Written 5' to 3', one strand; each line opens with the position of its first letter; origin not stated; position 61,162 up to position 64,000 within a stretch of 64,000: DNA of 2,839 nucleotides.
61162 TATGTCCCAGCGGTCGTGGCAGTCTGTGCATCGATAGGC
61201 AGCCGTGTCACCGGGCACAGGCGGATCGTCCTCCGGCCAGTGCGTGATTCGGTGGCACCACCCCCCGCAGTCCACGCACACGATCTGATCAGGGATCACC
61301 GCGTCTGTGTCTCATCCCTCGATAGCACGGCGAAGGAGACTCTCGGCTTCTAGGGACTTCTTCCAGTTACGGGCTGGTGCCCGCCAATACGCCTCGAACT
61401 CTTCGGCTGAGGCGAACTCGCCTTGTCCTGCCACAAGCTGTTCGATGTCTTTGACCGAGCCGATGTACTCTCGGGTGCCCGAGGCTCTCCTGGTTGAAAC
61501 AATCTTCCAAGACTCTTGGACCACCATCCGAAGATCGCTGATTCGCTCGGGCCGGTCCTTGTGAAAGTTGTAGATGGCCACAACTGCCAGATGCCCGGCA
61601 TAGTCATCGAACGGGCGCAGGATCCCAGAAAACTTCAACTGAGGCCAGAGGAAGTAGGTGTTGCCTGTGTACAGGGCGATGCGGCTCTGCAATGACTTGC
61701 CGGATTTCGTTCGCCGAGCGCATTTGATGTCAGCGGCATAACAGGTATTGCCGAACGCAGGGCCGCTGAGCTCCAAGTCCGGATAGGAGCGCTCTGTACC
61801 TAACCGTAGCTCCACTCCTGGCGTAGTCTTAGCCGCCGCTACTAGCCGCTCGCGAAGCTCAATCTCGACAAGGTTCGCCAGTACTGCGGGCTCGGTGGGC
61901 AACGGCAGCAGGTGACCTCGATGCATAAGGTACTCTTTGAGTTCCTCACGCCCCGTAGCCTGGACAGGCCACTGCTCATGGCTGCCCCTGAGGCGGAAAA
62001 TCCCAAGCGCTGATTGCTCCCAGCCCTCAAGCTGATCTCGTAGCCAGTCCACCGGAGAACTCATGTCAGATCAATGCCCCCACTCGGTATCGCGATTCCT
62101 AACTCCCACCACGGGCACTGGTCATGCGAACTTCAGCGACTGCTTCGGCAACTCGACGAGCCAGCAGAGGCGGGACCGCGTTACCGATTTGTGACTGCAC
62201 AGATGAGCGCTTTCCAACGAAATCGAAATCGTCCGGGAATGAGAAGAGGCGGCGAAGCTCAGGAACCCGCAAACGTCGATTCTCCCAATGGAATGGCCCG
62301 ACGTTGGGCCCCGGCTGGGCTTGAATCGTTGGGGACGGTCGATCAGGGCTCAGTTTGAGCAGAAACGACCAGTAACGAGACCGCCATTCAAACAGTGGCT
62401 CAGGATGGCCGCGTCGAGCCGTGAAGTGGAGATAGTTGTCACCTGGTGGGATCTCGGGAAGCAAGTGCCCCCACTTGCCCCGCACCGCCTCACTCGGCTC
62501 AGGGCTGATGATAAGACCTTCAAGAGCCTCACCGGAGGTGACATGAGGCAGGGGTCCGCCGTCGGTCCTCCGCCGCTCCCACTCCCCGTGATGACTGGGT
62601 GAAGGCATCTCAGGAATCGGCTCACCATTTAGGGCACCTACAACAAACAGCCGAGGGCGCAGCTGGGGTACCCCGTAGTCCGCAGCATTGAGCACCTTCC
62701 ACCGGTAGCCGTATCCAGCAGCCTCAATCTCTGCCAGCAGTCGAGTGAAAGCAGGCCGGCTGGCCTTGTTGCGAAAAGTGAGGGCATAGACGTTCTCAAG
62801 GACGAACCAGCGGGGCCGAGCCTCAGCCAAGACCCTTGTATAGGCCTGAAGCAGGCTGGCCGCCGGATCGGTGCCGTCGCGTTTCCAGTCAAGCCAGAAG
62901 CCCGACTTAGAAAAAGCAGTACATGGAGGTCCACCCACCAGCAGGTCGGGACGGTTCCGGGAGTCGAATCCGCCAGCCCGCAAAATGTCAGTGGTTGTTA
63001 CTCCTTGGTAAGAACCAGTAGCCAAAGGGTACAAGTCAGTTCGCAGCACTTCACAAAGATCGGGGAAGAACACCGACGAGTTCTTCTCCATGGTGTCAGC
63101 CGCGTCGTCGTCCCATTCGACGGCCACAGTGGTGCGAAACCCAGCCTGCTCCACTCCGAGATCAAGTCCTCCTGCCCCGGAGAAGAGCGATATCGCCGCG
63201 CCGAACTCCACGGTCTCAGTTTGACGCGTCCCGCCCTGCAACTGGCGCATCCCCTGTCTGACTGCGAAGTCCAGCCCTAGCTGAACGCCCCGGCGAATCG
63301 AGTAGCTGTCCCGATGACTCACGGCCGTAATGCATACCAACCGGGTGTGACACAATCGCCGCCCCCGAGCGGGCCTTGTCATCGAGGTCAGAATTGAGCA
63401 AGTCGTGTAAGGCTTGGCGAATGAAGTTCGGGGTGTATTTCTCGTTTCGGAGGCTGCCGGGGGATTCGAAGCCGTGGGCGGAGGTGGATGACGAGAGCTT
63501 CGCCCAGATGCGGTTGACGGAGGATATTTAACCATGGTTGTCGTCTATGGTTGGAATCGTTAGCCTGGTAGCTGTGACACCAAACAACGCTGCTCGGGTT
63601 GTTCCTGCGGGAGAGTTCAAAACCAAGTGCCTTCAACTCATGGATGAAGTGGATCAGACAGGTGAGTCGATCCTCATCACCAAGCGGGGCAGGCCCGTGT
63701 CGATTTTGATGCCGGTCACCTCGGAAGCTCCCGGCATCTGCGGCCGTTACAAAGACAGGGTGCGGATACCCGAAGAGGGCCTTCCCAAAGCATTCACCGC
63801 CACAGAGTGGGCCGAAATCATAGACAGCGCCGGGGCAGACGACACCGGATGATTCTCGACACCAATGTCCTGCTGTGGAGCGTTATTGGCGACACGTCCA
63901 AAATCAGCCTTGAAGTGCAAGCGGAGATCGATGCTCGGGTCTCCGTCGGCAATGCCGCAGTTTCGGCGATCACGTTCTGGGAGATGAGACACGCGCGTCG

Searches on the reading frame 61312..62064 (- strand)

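Call 63: search_protein_families(library=pfam, proteins=[window:61312-62064:-], max_evalue=0.01)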
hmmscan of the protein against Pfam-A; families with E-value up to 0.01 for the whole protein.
window:61312-62064:- (250 aa): 1 family
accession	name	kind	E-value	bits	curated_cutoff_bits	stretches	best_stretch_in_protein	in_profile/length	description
PF09233.17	Endonuc-EcoRV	-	1.3e-16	61.3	25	1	48-228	17-213/244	Restriction endonuclease EcoRV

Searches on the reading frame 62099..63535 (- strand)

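Call 63: search_protein_families(library=pfam, proteins=[window:62099-63535:-], max_evalue=0.01)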
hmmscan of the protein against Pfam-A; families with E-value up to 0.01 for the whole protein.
window:62099-63535:- (478 aa): 1 family
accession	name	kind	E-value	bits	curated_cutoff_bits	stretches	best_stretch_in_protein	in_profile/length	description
PF00145.23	DNA_methylase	-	4.7e-53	181.2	22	1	114-466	3-322/324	C-5 cytosine-specific DNA methylase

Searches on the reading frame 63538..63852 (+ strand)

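Call 63: search_protein_families(library=pfam, proteins=[window:63538-63852:+], max_evalue=0.01)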
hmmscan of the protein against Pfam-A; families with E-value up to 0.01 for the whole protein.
window:63538-63852:+ (104 aa): 1 family
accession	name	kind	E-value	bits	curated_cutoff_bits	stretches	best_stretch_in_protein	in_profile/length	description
PF02604.26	PhdYeFM_antitox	-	1.7e-08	34.6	29.8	1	20-60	2-42/74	Antitoxin Phd_YefM, type II toxin-antitoxin system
